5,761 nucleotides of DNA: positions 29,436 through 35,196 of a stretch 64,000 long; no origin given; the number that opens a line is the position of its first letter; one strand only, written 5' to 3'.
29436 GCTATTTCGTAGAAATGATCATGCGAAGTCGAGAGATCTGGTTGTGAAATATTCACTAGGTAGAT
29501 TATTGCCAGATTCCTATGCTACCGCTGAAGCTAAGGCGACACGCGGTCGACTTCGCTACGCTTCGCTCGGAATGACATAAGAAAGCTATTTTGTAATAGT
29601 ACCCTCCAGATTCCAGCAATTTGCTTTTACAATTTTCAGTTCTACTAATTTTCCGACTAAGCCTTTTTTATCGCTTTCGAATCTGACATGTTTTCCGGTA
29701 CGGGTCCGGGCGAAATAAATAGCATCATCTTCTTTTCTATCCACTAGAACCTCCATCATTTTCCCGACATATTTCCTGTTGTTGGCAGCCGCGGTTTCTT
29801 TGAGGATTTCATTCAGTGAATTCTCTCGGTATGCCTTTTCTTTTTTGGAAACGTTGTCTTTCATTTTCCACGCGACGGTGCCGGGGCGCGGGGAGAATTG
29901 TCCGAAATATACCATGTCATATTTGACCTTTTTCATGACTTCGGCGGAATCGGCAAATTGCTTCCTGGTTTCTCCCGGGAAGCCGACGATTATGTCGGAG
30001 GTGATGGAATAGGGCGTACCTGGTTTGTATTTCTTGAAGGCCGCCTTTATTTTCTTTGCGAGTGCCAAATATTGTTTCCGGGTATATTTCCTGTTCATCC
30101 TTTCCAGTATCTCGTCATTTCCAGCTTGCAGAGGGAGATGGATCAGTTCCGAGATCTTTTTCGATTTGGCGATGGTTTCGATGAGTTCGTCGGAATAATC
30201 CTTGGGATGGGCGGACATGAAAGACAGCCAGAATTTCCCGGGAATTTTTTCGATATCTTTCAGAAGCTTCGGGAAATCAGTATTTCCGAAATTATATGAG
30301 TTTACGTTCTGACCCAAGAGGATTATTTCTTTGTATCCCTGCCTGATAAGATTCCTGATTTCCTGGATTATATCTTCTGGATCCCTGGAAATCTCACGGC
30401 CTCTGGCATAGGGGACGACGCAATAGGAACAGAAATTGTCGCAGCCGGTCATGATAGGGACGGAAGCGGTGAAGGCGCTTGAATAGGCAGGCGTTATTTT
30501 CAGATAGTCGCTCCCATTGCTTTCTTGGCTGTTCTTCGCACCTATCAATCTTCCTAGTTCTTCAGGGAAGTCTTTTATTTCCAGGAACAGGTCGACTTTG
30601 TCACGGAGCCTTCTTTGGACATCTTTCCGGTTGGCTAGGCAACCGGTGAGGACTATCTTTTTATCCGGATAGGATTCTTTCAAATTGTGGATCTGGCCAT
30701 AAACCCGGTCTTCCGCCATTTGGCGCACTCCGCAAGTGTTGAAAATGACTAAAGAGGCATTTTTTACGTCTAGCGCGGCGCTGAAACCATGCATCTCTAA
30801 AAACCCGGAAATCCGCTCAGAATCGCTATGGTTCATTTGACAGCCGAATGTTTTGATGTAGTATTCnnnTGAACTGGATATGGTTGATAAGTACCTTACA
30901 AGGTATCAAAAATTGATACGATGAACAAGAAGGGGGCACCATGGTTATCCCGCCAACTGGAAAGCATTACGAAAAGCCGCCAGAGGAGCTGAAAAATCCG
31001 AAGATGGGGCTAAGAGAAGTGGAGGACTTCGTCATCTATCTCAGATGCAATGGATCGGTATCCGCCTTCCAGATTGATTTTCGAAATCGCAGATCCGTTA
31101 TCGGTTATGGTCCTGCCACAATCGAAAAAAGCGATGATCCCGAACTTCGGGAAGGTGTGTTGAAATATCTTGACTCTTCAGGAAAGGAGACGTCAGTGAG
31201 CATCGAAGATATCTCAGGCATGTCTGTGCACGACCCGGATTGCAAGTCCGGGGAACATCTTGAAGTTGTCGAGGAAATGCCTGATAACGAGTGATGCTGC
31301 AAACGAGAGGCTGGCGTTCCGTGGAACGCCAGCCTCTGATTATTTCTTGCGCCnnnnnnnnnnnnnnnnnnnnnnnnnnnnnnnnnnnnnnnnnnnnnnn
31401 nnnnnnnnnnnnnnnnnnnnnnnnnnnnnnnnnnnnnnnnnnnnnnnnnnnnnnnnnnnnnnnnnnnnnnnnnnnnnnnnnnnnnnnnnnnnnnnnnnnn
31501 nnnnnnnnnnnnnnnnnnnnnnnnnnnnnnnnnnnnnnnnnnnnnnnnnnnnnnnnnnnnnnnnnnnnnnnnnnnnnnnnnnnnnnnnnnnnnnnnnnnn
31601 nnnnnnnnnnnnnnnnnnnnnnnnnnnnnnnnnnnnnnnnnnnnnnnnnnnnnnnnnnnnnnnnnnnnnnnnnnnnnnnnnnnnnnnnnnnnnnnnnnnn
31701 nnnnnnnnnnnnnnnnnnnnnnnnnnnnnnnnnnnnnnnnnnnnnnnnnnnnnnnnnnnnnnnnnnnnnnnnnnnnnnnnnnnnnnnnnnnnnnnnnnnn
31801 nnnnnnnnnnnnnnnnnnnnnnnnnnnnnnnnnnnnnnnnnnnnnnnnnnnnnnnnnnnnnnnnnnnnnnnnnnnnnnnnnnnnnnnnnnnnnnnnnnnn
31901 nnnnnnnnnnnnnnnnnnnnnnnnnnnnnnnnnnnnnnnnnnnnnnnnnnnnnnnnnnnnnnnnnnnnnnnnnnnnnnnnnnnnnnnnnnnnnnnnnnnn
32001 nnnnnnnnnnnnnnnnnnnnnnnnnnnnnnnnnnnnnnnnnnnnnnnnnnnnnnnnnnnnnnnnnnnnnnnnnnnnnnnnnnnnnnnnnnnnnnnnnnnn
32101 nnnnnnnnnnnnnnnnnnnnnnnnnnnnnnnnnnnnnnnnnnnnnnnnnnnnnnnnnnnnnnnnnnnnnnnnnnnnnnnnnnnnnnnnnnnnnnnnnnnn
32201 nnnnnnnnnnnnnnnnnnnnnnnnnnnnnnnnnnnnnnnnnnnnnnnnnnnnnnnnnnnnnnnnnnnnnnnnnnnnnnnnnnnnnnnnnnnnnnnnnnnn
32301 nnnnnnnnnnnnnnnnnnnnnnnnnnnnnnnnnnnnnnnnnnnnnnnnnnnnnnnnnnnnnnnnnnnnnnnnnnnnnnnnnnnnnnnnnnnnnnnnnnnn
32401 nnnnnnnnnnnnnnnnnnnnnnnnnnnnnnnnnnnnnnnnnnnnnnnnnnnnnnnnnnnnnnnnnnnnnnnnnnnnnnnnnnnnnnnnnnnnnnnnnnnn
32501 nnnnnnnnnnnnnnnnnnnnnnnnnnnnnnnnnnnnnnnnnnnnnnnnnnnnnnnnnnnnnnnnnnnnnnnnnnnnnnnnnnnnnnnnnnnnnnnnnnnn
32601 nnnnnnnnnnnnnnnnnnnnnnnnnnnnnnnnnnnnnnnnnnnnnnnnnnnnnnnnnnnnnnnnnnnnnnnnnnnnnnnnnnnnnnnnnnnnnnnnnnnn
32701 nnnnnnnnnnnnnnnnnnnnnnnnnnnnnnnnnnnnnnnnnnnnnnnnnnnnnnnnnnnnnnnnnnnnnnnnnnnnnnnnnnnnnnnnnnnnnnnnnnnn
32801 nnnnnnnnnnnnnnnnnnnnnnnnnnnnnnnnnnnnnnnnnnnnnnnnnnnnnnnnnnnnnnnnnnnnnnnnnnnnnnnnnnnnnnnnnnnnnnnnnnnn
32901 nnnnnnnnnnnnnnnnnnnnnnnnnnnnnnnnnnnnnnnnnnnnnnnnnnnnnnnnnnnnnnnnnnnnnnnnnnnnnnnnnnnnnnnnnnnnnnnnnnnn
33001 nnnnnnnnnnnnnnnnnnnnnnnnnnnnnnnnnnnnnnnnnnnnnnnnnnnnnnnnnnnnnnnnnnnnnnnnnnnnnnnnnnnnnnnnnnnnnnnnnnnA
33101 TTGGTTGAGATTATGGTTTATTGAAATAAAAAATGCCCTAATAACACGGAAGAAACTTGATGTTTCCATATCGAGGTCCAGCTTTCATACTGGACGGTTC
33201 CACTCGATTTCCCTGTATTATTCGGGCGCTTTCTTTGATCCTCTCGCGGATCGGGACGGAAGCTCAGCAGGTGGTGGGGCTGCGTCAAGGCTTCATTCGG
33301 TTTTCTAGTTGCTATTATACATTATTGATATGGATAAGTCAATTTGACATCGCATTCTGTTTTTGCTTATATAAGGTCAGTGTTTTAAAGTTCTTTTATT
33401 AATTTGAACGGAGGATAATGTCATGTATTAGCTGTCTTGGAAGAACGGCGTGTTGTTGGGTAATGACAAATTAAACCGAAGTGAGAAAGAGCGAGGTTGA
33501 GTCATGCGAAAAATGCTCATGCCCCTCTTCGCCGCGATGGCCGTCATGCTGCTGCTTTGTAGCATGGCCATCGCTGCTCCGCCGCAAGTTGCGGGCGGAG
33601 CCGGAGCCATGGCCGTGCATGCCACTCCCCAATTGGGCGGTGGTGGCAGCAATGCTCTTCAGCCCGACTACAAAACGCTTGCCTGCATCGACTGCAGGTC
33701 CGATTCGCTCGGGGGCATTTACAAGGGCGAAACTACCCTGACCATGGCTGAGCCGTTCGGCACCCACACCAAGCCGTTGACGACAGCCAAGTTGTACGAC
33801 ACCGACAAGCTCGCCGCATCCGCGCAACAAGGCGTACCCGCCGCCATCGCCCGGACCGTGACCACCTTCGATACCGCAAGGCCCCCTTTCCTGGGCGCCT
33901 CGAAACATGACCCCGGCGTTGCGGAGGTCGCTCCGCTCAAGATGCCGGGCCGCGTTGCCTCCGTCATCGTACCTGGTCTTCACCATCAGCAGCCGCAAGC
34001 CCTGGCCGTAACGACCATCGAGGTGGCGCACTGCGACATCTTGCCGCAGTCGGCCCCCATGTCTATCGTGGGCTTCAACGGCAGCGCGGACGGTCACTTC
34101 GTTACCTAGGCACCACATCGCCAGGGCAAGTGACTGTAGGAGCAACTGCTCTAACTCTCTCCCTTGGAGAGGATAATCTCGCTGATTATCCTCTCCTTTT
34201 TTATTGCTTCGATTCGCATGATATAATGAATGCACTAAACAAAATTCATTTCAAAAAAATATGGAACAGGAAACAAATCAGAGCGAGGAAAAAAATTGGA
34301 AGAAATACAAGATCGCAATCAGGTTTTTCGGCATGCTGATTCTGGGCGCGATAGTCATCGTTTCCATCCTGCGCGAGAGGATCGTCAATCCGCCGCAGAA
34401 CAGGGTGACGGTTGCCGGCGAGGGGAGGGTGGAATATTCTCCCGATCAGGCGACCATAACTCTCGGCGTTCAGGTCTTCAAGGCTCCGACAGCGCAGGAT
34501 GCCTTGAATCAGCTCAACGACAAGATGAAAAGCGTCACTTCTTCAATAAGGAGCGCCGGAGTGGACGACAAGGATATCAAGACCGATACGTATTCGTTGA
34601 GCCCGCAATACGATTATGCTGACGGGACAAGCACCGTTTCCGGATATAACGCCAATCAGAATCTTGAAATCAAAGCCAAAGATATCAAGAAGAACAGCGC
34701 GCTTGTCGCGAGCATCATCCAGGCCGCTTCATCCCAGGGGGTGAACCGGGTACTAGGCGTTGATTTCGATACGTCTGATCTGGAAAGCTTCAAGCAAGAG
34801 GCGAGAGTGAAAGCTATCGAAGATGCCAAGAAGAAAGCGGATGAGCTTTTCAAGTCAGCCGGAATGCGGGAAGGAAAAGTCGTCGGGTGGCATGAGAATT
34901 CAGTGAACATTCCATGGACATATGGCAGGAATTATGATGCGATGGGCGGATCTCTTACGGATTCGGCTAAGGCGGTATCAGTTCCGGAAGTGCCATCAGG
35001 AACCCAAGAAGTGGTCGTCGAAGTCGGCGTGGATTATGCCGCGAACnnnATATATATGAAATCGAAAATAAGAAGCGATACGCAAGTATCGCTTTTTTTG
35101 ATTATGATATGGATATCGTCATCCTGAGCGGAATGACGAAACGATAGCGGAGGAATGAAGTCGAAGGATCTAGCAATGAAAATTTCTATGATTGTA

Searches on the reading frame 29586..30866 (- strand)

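Call 30: search_protein_families(library=pfam, proteins=[window:29586-30866:-], max_evalue=0.001)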
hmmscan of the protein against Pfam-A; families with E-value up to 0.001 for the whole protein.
window:29586-30866:- (426 aa): 4 families
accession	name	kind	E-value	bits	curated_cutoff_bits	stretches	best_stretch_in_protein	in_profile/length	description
PF04055.27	Radical_SAM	-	1.6e-28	100.4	29.5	1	136-309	1-164/166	Radical SAM superfamily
PF00919.26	UPF0004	-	1.6e-24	86.2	27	1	2-86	2-87/98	Uncharacterized protein family UPF0004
PF01938.26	TRAM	-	8.6e-08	32.4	21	1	364-424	1-60/61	TRAM domain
PF18693.7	TRAM_2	-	0.00054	20.5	27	0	367-423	1-61/63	TRAM domain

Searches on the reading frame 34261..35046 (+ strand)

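Call 30: search_protein_families(library=pfam, proteins=[window:34261-35046:+], max_evalue=0.001)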
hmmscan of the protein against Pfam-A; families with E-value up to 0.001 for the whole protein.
window:34261-35046:+ (262 aa): 1 family
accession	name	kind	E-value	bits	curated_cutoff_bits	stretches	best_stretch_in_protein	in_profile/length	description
PF04402.19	SIMPL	-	7.5e-43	147.6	25.2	1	49-259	1-205/205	Protein of unknown function (DUF541)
